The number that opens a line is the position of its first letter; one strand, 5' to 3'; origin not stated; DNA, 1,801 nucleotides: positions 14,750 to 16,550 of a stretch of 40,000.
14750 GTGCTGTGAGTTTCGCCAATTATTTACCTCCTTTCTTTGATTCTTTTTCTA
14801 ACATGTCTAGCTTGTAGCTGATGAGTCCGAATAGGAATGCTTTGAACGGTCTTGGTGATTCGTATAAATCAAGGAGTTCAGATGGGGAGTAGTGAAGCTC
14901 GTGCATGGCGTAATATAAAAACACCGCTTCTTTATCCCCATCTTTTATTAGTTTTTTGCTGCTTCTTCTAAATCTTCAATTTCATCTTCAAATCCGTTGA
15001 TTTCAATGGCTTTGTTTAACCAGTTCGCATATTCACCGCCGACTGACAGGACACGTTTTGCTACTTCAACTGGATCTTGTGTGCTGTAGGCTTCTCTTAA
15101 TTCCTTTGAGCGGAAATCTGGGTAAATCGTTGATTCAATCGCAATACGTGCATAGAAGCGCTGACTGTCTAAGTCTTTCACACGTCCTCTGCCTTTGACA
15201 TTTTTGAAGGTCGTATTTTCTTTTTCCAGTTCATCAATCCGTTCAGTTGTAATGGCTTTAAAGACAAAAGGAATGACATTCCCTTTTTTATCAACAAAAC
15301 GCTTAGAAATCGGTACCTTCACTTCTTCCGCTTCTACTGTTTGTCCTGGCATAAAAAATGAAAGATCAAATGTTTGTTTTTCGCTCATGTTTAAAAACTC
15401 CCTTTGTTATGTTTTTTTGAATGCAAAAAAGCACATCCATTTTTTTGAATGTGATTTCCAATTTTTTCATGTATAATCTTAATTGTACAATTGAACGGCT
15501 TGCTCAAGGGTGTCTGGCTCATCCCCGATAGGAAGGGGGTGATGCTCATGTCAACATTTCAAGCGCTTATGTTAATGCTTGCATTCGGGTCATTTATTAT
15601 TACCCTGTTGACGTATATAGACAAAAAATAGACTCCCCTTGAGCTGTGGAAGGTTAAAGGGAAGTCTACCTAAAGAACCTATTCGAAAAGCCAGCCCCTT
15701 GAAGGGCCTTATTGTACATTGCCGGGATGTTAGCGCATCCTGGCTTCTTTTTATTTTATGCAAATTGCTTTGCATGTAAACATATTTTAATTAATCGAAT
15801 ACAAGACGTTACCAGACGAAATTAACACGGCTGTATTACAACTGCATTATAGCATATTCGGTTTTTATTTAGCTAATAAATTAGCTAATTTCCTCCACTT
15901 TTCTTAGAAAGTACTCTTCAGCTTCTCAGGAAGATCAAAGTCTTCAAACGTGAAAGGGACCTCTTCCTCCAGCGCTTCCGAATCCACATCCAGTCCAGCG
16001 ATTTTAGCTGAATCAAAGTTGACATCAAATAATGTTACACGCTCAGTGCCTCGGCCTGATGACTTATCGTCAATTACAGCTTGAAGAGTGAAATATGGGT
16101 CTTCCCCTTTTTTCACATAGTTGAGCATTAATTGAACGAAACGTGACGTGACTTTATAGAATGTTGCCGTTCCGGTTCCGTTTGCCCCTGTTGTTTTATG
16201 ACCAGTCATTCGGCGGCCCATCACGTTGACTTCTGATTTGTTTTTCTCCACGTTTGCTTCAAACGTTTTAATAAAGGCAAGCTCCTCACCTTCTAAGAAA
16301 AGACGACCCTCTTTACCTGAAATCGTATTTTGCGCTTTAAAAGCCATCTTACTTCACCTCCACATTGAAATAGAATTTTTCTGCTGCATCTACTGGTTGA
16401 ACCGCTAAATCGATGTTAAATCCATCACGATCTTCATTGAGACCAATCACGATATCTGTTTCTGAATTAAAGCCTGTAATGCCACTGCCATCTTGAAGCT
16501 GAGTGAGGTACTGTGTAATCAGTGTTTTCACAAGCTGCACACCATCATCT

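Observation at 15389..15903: Type I toxin-antitoxin island (holin-like toxin peptide plus convergent antisense RNA) between the tail tube and tail chaperone genes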

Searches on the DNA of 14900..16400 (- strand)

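Call 4: search_rna_families(source=window, start=14900, end=16400, threshold=evalue, max_evalue=1, show_alignments=4)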
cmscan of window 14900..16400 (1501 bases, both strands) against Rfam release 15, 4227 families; matches with E-value up to 1: 1.
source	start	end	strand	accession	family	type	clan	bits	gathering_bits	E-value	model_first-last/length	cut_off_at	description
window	15486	15743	+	RF01412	BsrG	Gene; sRNA;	-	158.5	55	4.4e-40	1-259/259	no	BsrG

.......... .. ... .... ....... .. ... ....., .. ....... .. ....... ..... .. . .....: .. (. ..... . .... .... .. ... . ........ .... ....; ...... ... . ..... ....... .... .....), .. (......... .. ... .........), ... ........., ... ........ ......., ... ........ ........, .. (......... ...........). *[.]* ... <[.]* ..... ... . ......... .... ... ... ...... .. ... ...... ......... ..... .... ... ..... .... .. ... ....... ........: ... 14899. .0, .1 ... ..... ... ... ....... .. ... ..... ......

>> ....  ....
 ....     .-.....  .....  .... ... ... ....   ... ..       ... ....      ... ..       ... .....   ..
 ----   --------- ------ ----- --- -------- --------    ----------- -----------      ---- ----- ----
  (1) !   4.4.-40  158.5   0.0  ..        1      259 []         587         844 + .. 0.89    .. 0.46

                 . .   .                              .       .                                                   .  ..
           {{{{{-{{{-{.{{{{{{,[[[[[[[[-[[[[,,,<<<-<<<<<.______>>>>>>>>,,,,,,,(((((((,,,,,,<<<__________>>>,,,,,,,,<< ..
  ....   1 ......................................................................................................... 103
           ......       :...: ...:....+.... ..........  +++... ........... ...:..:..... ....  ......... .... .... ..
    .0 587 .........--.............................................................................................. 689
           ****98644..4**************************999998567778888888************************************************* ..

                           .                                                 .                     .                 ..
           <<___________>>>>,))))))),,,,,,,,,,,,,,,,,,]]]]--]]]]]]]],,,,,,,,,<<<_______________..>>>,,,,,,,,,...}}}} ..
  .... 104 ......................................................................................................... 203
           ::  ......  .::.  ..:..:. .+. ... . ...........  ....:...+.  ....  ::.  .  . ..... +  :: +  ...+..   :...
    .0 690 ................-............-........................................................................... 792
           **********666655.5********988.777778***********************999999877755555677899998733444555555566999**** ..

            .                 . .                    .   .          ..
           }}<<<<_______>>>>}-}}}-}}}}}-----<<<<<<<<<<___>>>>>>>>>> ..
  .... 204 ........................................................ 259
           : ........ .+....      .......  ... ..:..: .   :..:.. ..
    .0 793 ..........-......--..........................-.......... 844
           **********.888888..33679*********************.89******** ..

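Call 15: search_rna_families(sources=[L001, L002, L003, L004, L005, L006, L007, L008, L009, L010, L011, L012, L013, L014, L015, L016, L017], threshold=gathering)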
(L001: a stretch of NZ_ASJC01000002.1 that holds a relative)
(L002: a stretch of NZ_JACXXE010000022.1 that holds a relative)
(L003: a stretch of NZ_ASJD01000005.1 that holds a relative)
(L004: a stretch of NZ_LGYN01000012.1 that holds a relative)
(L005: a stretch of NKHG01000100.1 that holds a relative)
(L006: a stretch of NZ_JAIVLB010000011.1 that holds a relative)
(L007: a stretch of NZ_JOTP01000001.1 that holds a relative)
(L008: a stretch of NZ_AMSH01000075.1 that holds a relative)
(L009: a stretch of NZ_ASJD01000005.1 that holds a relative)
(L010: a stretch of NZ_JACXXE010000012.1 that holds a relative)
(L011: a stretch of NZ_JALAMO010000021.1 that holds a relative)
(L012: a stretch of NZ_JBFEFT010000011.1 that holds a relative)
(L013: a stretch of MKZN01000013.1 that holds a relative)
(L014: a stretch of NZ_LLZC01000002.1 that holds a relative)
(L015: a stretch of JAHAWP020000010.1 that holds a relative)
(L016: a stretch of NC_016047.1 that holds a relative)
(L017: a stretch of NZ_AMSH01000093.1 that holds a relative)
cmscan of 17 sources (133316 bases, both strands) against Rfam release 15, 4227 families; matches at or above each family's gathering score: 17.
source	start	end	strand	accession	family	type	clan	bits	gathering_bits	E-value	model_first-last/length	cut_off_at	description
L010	4646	4907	-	RF01412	BsrG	Gene; sRNA;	-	161.7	55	5.5e-39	1-259/259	no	BsrG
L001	4605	4866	-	RF01412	BsrG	Gene; sRNA;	-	161.6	55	5.7e-39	1-259/259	no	BsrG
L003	4616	4873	-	RF01412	BsrG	Gene; sRNA;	-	161.4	55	6.4e-39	1-259/259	no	BsrG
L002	4576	4833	-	RF01412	BsrG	Gene; sRNA;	-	160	55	1.5e-38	1-259/259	no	BsrG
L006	4595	4852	-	RF01412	BsrG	Gene; sRNA;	-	159.6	55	2.1e-38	1-259/259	no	BsrG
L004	4601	4858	-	RF01412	BsrG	Gene; sRNA;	-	157.2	55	9.1e-38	1-259/259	no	BsrG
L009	4647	4909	-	RF01412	BsrG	Gene; sRNA;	-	156.1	55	1.9e-37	1-259/259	no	BsrG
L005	4602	4861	-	RF01412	BsrG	Gene; sRNA;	-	154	55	6.8e-37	1-259/259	no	BsrG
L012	4623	4881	-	RF01412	BsrG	Gene; sRNA;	-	151.1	55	4.2e-36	1-259/259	no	BsrG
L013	4616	4875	-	RF01412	BsrG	Gene; sRNA;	-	150.4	55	6.5e-36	1-259/259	no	BsrG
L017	4593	4841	-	RF01412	BsrG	Gene; sRNA;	-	148.6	55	2e-35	15-259/259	5'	BsrG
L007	4582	4843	-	RF01412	BsrG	Gene; sRNA;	-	145.6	55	1.3e-34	1-259/259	no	BsrG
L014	4615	4886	-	RF01412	BsrG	Gene; sRNA;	-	133.3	55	3.1e-31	1-259/259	no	BsrG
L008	4623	4841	-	RF01412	BsrG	Gene; sRNA;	-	110.3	55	6e-25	42-259/259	5'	BsrG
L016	4623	4898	-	RF01412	BsrG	Gene; sRNA;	-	82.3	55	2.9e-17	1-259/259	no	BsrG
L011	4704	4979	-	RF01412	BsrG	Gene; sRNA;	-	81.1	55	5.9e-17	1-259/259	no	BsrG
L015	4625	4902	-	RF01412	BsrG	Gene; sRNA;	-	75.6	55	1.9e-15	1-259/259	no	BsrG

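Call 16: search_rna_families(sources=[L018, L019, L020, L021, L022, L023, L024, L025, L027, L033, L044, L026, L030, L041, L043], threshold=gathering)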
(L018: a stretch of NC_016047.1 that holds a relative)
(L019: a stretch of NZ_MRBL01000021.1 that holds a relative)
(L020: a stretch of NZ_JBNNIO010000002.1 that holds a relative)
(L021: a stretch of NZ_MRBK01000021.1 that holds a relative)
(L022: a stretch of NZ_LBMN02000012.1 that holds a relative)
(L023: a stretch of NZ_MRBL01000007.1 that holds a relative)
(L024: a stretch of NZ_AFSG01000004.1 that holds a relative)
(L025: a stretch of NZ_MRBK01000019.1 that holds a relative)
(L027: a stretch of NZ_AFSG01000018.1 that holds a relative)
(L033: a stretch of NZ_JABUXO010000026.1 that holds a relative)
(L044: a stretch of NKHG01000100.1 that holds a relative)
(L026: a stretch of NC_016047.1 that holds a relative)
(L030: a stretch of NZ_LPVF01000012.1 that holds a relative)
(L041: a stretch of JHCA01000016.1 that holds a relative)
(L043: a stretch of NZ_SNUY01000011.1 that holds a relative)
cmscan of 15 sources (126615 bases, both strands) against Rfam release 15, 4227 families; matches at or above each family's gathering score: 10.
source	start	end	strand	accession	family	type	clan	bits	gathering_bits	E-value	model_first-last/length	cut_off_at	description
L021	4608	4865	-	RF01412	BsrG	Gene; sRNA;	-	180.8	55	3e-44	1-259/259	no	BsrG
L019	4636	4894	-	RF01412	BsrG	Gene; sRNA;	-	161.8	55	4.8e-39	1-259/259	no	BsrG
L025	4516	4776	-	RF01412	BsrG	Gene; sRNA;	-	144.4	55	2.7e-34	1-259/259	no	BsrG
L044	4546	4809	-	RF01412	BsrG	Gene; sRNA;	-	136.8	55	3.2e-32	1-259/259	no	BsrG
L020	4605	4895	-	RF01412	BsrG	Gene; sRNA;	-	134.1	55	1.8e-31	1-259/259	no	BsrG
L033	4666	4938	-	RF01412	BsrG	Gene; sRNA;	-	127.6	55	1.1e-29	1-259/259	no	BsrG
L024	4606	4870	-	RF01412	BsrG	Gene; sRNA;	-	122.4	55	2.9e-28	1-259/259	no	BsrG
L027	4679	4952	-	RF01412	BsrG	Gene; sRNA;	-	110.5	55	5.3e-25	1-259/259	no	BsrG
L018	4623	4898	-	RF01412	BsrG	Gene; sRNA;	-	82.3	55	2.8e-17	1-259/259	no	BsrG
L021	5242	5509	-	RF01412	BsrG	Gene; sRNA;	-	75.3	55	2.3e-15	1-259/259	no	BsrG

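Call 29: search_dna_similar(query=window:15389-15903:+, collection=phages, mode=distant, max_rows=20)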
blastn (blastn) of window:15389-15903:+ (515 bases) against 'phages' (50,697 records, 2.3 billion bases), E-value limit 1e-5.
Records with a match: 11; places in all: 11; records where one place covers at least 80% of the query: 1.
Best place of each record, by identity: 80-90% 4; 60-80% 7.
By first word of the organism name: Bacillus 11.
By host as written in the record: Bacillus subtilis BEST7003 6; Bacillus subtilis 2; Bacillus pumilus strain CCTCC AB94180 1; Bacillus pumilus strain 145 1; Bacillus subtilis Delta6 1.
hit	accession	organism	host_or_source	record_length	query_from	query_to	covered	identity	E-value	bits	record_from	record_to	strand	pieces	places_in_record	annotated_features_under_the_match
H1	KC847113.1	Bacillus phage PBP180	Bacillus pumilus strain CCTCC AB94180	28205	1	515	100%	84.4%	4e-154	550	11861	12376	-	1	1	defective phage PBP180 | hypothetical protein (x3)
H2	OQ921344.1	Bacillus phage SPbetaL4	Bacillus subtilis BEST7003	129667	115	375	51%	80.4%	6e-57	226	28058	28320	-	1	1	none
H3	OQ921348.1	Bacillus phage SPbetaL8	Bacillus subtilis BEST7003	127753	115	375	51%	80.4%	6e-57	226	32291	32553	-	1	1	hypothetical protein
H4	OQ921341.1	Bacillus phage SPbetaL1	Bacillus subtilis BEST7003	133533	115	374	50%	79.7%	3e-55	222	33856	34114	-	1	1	none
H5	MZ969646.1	Bacillus phage BUCT082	Bacillus subtilis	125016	115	375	51%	78.2%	7e-50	203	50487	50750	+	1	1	hypothetical protein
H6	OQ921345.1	Bacillus phage SPbetaL5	Bacillus subtilis BEST7003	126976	115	374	50%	77.7%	4e-47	194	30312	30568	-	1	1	none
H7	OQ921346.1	Bacillus phage SPbetaL6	Bacillus subtilis BEST7003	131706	146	374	44%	72.4%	2e-24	118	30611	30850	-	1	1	none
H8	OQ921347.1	Bacillus phage SPbetaL7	Bacillus subtilis BEST7003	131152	146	374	44%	72.4%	2e-24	118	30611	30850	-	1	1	none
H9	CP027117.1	Bacillus phage EZ-2018a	Bacillus pumilus strain 145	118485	248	366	23%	84.0%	7e-25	120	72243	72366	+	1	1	record has no annotation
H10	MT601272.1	Bacillus phage vB_BsuS-Goe11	Bacillus subtilis Delta6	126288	301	374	14%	79.2%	2e-6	59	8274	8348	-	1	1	none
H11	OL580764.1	Bacillus phage vB_BsuS-Goe14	Bacillus subtilis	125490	301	374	14%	79.2%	2e-6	59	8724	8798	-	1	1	BsrG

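Call 30: search_dna_similar(query=window:15389-15903:+, collection=plasmids, mode=distant, max_rows=15)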
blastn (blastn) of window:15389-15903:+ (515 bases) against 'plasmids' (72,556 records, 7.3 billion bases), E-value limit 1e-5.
Records with a match: 42; places in all: 43; records where one place covers at least 80% of the query: 0.
Best place of each record, by identity: 80-90% 7; 60-80% 35.
By first word of the organism name: Bacillus 39; Terribacillus 1; Paenalkalicoccus 1; Brevibacillus 1.
By predicted mobility (MOB-suite, as given by PLSDB): conjugative 28; non-mobilizable 11; mobilizable 3.
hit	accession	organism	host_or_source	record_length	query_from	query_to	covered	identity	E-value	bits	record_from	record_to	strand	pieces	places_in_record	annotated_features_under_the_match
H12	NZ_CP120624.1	Bacillus altitudinis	cell culture,cleanroom facility, TAS-I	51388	1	364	71%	85.7%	4e-109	401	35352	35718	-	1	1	none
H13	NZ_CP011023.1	Bacillus pumilus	cell culture,sugar beet rhizosphere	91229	57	373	62%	70.7%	3e-23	117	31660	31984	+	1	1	putative holin-like toxin | hypothetical protein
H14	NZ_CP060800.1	Bacillus pumilus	Black sea sediments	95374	57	373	62%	70.7%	3e-23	117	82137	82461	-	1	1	putative holin-like toxin | hypothetical protein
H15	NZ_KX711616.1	Bacillus subtilis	flower bed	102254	97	374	54%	77.1%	5e-45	189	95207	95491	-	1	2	putative holin-like toxin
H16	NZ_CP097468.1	Bacillus velezensis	-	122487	115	374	50%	78.9%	8e-49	202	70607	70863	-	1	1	putative holin-like toxin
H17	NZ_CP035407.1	Bacillus subtilis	cell culture,food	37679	115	375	51%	78.4%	3e-48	200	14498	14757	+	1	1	putative holin-like toxin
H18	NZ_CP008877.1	Terribacillus goriensis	Cryptomeria japonica var. sinensis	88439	95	298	40%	76.2%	1e-26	128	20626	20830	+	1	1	putative holin-like toxin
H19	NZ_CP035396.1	Bacillus subtilis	cell culture,food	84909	56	256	39%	73.2%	9e-23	115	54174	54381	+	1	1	putative holin-like toxin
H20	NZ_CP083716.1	Bacillus velezensis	cell culture,Meju, fermented soybean ...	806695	114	273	31%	84.4%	4e-40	173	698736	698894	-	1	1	none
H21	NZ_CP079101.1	Bacillus velezensis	cell culture,mangrove sediments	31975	115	256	28%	88.0%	3e-42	180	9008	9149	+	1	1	putative holin-like toxin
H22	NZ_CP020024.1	Bacillus subtilis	Single cell,soybeans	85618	196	366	33%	72.7%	2e-11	77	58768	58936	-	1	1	none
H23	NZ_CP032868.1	Bacillus subtilis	cell culture,Natto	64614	196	366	33%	72.7%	2e-11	77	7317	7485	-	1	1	none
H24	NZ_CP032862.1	Bacillus subtilis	cell culture,Natto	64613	196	366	33%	72.7%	2e-11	77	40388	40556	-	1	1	none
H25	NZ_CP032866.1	Bacillus subtilis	cell culture,Natto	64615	196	366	33%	72.7%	2e-11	77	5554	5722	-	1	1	none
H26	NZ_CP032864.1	Bacillus subtilis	cell culture,Natto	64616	196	366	33%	72.7%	2e-11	77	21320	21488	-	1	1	none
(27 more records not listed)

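Call 31: get_annotated_region(hit=H1, flank=1500)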
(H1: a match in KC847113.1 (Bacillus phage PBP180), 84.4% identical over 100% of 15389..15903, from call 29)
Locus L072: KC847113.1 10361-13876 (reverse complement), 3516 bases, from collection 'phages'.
description: Bacillus phage PBP180, complete sequence.
organism: Bacillus phage PBP180 (NCBI taxid 2558359)
taxonomy: Viruses; Duplodnaviria; Heunggongvirae; Uroviricota; Caudoviricetes
host: Bacillus pumilus strain CCTCC AB94180; source: -; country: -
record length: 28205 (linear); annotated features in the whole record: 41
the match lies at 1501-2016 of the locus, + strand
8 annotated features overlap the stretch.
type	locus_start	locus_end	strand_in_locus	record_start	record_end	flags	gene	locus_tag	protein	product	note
misc_feature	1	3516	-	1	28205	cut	-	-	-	-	defective phage PBP180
CDS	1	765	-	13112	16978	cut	-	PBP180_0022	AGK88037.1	hypothetical protein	ORF22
CDS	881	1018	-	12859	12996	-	-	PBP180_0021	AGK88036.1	hypothetical protein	ORF21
CDS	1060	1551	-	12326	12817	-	-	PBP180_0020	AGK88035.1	hypothetical protein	ORF20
CDS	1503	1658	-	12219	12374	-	-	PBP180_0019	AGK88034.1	hypothetical protein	ORF19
CDS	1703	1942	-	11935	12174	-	-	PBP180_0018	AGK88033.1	hypothetical protein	ORF18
CDS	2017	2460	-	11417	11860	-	-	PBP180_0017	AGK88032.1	structural protein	ORF17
CDS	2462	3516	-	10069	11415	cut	-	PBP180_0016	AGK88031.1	structural protein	ORF16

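Call 32: get_annotated_region(hit=H12, flank=3000)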
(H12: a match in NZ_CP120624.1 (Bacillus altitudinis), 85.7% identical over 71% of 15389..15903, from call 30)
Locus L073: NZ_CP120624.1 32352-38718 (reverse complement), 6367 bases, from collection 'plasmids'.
description: Bacillus altitudinis strain DSM 103869 plasmid unnamed1, complete sequence
organism: Bacillus altitudinis (NCBI taxid 293387)
taxonomy: Bacteria; Bacillota; Bacilli; Bacillales; Bacillaceae; Bacillus; Bacillus altitudinis
host: -; source: cell culture,cleanroom facility, TAS-I; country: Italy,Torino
typing (MOB-suite, as given by PLSDB): non-mobilizable
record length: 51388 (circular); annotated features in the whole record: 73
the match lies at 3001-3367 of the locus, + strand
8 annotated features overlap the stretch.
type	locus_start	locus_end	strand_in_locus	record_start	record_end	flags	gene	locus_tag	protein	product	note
CDS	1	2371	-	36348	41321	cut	-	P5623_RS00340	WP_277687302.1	transglycosylase SLT domain-containing protein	-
CDS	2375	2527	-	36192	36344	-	-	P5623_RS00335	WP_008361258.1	hypothetical protein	-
CDS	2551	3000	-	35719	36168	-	-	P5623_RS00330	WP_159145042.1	phage portal protein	-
CDS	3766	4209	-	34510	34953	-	-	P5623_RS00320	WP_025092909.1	phage tail tube protein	-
CDS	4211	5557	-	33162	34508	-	-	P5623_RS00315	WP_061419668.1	phage tail sheath family protein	-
CDS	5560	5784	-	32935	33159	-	-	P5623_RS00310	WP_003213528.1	hypothetical protein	-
CDS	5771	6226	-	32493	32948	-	-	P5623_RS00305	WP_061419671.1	DUF6838 family protein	-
CDS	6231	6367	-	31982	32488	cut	-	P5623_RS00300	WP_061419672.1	HK97 gp10 family phage protein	-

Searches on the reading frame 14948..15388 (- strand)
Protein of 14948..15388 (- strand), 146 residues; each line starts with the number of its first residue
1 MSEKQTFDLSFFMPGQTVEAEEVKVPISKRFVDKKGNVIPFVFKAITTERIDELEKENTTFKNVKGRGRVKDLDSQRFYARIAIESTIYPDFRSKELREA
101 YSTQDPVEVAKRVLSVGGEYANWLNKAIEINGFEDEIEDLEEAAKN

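Call 3: search_protein_families(library=pfam, proteins=[window:14948-15388:-], max_evalue=1)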
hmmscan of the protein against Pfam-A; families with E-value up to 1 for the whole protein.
window:14948-15388:- (146 aa): 2 families
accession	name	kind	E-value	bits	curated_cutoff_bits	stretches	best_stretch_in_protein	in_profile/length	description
PF08890.17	Phage_TAC_5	-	4.3e-39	134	27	1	9-145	1-135/135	Phage XkdN-like tail assembly chaperone protein, TAC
PF10502.14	Peptidase_S26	-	0.11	12.9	22.9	0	13-70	80-130/168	Signal peptidase, peptidase S26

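Call 11: search_protein_families(library=ncbifam, proteins=[window:14948-15388:-], max_evalue=0.1)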
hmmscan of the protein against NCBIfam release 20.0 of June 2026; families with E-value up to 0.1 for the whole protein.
window:14948-15388:- (146 aa): 0 families

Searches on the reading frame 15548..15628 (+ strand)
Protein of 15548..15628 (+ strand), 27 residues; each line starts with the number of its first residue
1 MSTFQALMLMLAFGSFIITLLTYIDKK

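Call 3: search_protein_families(library=pfam, proteins=[window:15548-15628:+], max_evalue=1)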
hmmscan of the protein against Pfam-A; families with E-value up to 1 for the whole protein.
seq(27 aa): 1 family
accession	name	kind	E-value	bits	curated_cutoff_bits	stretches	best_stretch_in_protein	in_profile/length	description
PF16935.10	Hol_Tox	-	1.5e-14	54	23.3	1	1-27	1-33/34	Putative Holin-like Toxin (Hol-Tox)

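Call 11: search_protein_families(library=ncbifam, proteins=[window:15548-15628:+], max_evalue=0.1)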
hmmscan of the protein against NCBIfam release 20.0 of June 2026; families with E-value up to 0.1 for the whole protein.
seq(27 aa): 2 families
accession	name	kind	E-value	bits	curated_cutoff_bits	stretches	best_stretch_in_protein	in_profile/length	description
NF052249.1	ComI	equivalog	6e-07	29.1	55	1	5-25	5-25/30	competence inhibitor ComI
NF041589.1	PepG1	equivalog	0.027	14.1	70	1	1-22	14-35/47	type I toxin-antitoxin system toxin PepG1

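Call 17: list_cluster_members(proteins=[window:15548-15628:+, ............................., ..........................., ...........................])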
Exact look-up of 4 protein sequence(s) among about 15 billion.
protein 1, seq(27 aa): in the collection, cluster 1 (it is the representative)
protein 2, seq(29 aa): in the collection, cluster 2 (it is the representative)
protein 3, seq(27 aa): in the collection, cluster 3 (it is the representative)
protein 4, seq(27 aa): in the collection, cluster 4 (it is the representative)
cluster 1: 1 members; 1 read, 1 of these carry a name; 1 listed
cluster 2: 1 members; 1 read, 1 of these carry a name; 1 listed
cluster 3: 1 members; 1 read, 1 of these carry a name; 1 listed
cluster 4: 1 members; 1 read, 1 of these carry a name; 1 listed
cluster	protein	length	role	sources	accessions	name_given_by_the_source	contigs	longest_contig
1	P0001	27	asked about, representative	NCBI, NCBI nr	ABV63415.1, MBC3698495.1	hypothetical protein BPUM_2759 [Bacillus pumilus SAFR-032]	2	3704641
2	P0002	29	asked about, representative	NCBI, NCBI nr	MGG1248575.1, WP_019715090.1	putative holin-like toxin [Bacillus spizizenii]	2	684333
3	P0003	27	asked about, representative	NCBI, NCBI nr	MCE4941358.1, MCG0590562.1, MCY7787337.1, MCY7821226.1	type I toxin-antitoxin system toxin BsrH [Bacillus halotolerans] | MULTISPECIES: type I toxin-antitoxin system toxin BsrH [Bacillus]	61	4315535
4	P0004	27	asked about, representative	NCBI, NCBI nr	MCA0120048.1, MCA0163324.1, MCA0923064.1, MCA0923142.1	putative holin-like toxin [Bacillus stratosphericus] | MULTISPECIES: putative holin-like toxin [Bacillus]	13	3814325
